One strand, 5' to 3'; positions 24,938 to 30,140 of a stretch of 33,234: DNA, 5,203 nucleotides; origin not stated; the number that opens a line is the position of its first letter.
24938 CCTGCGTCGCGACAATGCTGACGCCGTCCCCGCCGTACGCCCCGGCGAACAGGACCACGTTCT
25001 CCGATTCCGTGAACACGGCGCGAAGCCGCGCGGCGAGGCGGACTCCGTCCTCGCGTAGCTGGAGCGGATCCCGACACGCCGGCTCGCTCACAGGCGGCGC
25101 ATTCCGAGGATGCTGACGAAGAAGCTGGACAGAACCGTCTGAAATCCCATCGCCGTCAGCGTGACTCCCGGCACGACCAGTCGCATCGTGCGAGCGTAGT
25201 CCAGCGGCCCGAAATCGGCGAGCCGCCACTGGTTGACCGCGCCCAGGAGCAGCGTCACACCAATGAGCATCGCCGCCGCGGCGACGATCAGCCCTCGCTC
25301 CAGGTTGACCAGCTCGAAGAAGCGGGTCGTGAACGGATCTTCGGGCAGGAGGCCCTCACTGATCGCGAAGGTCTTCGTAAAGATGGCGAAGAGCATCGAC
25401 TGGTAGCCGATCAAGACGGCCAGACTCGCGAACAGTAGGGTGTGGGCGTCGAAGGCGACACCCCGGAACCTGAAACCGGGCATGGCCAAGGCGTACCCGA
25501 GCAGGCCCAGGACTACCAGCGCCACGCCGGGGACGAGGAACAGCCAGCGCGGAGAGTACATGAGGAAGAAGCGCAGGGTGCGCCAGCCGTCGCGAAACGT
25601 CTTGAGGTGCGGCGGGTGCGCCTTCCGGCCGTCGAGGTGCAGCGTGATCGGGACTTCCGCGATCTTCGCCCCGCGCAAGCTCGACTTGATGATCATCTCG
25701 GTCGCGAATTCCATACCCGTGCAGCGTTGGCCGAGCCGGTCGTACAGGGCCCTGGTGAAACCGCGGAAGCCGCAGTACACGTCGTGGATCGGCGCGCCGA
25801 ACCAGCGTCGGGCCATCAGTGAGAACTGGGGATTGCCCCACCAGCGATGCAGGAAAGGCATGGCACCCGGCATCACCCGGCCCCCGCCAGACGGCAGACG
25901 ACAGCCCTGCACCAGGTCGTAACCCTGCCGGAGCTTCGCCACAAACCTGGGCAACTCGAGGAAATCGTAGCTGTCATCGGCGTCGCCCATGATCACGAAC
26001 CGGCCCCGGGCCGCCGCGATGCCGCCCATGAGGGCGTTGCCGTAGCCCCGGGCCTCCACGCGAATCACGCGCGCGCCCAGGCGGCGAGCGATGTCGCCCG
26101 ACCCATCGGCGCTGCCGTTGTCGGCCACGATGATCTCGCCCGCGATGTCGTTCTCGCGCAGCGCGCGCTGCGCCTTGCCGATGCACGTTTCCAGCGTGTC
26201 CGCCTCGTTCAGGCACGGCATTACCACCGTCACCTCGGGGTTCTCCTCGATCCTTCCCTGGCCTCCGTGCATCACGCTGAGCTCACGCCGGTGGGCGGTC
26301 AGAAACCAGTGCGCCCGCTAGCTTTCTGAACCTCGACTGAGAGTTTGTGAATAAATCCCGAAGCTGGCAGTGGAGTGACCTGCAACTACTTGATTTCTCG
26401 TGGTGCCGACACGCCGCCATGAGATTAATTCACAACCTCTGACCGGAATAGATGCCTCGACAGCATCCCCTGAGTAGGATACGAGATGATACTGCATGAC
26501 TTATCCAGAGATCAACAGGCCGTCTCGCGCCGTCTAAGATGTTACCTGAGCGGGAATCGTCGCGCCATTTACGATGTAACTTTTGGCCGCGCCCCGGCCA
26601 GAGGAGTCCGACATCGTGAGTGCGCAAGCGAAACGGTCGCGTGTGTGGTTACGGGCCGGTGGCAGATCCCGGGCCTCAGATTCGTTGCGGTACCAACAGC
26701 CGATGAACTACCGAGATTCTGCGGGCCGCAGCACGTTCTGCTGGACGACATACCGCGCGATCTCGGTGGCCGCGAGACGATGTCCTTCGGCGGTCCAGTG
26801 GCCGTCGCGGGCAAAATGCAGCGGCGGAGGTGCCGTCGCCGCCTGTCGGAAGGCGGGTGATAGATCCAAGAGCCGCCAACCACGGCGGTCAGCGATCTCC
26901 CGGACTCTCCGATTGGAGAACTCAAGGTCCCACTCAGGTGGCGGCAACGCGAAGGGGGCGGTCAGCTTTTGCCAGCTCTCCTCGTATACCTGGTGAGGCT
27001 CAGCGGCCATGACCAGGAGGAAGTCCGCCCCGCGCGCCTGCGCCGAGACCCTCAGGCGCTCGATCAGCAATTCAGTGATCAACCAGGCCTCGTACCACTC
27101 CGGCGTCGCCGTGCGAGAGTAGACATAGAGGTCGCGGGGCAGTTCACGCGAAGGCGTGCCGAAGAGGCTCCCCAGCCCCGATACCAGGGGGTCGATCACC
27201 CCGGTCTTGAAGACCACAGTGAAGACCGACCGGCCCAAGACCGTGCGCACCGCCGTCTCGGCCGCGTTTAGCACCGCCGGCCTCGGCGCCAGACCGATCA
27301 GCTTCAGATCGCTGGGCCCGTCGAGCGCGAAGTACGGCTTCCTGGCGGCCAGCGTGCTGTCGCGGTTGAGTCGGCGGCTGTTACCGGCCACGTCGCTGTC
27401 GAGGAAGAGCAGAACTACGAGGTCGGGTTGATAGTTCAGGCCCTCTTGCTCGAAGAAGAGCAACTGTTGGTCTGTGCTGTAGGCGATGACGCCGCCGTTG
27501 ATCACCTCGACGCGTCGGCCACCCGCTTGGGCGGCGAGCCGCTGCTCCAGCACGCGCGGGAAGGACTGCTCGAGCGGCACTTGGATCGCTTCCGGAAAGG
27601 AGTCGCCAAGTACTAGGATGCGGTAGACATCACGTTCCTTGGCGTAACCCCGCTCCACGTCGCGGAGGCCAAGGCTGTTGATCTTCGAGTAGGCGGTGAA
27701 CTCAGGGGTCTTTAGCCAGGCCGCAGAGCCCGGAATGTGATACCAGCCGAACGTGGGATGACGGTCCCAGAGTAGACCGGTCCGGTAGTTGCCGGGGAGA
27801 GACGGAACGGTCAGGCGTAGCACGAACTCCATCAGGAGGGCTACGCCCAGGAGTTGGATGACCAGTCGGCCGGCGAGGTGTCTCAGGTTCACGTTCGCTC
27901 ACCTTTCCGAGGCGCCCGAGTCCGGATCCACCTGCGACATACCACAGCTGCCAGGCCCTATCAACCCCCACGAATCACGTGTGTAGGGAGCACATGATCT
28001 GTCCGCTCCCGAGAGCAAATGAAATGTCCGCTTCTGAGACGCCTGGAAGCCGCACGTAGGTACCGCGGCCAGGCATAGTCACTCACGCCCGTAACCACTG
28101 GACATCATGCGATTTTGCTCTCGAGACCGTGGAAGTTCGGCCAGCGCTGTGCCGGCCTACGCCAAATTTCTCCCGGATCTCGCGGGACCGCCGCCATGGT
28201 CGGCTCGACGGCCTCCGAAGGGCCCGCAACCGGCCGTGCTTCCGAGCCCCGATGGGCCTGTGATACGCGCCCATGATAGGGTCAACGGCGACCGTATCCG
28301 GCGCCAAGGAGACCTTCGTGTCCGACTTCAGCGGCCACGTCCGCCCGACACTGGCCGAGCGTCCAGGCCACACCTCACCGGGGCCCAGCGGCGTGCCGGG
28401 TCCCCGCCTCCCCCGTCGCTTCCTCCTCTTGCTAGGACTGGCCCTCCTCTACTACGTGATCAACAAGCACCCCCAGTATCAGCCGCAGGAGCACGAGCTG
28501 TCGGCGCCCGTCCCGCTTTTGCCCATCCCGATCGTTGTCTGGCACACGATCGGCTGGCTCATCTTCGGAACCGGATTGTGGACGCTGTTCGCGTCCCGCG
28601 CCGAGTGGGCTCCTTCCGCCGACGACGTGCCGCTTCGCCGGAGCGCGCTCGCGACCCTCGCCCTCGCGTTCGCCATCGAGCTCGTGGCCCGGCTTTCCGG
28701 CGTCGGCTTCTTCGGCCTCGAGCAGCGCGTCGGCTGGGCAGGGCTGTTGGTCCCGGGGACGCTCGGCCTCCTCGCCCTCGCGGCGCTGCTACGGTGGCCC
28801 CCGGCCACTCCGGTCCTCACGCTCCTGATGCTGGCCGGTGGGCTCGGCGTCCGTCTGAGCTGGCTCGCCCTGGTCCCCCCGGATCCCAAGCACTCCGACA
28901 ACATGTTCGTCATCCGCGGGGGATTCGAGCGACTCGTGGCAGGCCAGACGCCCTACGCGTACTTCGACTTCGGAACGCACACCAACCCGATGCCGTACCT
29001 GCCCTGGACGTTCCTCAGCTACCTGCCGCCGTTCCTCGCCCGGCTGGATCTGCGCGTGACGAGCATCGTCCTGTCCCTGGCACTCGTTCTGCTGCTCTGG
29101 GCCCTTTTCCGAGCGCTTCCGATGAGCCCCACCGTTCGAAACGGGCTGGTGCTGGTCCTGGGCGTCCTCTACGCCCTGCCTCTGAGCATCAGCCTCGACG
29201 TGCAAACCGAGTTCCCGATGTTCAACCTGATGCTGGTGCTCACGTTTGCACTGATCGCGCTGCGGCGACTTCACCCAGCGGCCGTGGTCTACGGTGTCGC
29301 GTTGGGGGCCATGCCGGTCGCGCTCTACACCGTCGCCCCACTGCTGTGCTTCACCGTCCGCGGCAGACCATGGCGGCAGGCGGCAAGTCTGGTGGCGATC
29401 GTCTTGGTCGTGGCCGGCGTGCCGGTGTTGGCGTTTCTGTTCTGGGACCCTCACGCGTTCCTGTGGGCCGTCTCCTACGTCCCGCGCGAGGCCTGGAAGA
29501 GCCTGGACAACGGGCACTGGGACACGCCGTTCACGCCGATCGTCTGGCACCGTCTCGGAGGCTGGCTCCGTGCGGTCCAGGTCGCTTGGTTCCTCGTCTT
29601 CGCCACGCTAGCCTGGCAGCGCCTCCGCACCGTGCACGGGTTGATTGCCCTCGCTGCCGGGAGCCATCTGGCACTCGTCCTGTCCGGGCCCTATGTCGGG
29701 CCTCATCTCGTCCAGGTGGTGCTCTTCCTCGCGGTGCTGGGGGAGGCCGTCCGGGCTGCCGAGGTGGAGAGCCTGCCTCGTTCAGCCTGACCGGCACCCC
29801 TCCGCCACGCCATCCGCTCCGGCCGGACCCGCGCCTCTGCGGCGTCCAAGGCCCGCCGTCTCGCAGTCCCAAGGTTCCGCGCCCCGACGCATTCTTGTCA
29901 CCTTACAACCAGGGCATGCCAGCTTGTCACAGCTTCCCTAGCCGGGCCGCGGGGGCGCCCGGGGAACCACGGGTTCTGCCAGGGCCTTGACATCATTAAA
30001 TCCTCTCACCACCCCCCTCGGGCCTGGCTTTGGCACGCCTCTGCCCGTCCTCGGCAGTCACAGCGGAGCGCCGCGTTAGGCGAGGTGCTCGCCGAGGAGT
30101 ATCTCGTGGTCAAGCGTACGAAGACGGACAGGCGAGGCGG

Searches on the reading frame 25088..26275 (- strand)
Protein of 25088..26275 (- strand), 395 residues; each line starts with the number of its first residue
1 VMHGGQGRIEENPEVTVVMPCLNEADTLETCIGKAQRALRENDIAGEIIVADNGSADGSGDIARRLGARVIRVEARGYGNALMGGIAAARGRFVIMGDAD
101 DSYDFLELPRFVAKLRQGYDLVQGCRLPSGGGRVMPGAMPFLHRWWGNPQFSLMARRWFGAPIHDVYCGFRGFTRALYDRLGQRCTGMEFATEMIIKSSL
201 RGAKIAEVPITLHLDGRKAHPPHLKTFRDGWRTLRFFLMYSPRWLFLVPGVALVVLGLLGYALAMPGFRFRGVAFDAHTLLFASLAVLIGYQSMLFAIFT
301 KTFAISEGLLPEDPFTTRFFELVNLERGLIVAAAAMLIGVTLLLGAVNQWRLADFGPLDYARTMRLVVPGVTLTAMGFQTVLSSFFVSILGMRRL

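Call 9: search_protein_families(library=pfam, proteins=[window:25088-26275:-], max_evalue=0.001)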
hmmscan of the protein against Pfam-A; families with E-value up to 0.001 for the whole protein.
window:25088-26275:- (395 aa): 2 families
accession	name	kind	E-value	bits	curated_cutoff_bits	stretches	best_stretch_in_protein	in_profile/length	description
PF00535.33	Glycos_transf_2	-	1.2e-24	87.6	23.3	1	16-181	1-167/168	Glycosyl transferase family 2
PF13641.12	Glyco_tranf_2_3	-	0.00024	21.6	27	1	13-136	1-133/230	Glycosyltransferase like family 2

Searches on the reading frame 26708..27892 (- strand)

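Call 9: search_protein_families(library=pfam, proteins=[window:26708-27892:-], max_evalue=0.001)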
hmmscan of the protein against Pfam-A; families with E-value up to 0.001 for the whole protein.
window:26708-27892:- (394 aa): 2 families
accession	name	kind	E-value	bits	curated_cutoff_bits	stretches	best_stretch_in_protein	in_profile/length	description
PF13472.12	Lipase_GDSL_2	-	6.1e-10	40.3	32.9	1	321-373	126-178/178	GDSL-like Lipase/Acylhydrolase family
PF16822.11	ALGX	-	3.1e-08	34.1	26.5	1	276-385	31-133/268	SGNH hydrolase-like domain, acetyltransferase AlgX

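Call 10: search_protein_families(library=ncbifam, proteins=[window:26708-27892:-], max_evalue=0.001)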
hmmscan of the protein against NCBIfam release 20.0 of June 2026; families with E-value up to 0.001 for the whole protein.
window:26708-27892:- (394 aa): 0 families

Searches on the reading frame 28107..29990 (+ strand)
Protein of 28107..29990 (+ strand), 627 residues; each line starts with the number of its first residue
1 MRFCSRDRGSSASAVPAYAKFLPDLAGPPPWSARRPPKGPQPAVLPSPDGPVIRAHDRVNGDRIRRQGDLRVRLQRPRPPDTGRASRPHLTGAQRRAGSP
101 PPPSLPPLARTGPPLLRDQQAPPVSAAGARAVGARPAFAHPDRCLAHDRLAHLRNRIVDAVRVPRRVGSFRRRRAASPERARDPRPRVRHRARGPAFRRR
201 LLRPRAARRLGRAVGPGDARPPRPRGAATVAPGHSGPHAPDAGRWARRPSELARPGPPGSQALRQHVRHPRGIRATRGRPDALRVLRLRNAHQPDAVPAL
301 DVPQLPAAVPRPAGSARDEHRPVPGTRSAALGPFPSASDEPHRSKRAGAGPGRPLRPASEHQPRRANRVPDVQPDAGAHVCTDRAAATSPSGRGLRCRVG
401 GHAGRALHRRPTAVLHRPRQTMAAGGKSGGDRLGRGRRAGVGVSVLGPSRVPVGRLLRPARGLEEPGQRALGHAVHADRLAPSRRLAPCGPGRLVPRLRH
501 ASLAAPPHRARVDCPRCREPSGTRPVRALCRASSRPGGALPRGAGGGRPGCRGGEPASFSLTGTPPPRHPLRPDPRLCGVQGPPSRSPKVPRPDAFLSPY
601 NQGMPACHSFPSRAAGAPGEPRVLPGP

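Call 9: search_protein_families(library=pfam, proteins=[window:28107-29990:+], max_evalue=0.001)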
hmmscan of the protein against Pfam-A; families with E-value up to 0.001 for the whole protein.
window:28107-29990:+ (627 aa): 0 families

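Call 10: search_protein_families(library=ncbifam, proteins=[window:28107-29990:+], max_evalue=0.001)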
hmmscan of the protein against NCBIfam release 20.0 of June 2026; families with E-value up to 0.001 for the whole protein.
window:28107-29990:+ (627 aa): 0 families

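Call 75: search_protein_families(library=pfam, proteins=[window:28273-29790:+], max_evalue=0.1)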
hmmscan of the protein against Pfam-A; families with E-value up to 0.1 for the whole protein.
window:28273-29790:+ (505 aa): 0 families
